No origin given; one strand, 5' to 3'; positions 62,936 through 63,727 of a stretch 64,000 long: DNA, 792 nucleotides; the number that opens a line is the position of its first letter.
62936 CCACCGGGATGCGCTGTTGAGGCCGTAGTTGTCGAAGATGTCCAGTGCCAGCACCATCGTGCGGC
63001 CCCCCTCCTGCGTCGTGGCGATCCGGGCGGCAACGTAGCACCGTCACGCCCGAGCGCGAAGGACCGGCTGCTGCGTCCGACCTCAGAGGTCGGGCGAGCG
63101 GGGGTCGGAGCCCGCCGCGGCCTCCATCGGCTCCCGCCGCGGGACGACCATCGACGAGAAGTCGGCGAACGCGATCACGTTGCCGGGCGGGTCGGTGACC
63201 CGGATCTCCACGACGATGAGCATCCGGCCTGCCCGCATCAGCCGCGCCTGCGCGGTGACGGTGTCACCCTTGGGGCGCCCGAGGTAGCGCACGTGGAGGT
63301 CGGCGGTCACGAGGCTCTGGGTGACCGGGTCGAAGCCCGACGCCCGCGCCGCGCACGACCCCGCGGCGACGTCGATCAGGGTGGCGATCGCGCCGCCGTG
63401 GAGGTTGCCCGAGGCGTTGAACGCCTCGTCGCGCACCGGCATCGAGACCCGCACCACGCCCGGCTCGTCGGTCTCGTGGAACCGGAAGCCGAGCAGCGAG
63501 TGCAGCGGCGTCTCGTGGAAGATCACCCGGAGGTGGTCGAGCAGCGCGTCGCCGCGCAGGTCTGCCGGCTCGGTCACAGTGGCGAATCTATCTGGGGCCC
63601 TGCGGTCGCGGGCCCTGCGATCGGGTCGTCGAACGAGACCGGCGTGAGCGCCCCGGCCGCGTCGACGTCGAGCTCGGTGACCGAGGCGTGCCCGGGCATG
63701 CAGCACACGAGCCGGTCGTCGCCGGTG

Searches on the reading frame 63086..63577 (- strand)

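Call 63: search_protein_families(library=pfam, proteins=[window:63086-63577:-], max_evalue=0.001)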
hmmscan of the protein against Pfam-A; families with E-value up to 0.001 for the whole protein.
window:63086-63577:- (164 aa): 3 families
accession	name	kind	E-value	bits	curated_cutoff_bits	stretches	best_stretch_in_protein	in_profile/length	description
PF03061.28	4HBT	-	5.7e-17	62.2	20.6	1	57-135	2-78/79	Thioesterase superfamily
PF14539.12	DUF4442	-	5e-06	27.2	25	1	38-140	27-128/132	Domain of unknown function (DUF4442)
PF13622.12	4HBT_3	-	1e-05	26.1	24.3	1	53-135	5-77/83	Acyl-CoA thioesterase N-terminal domain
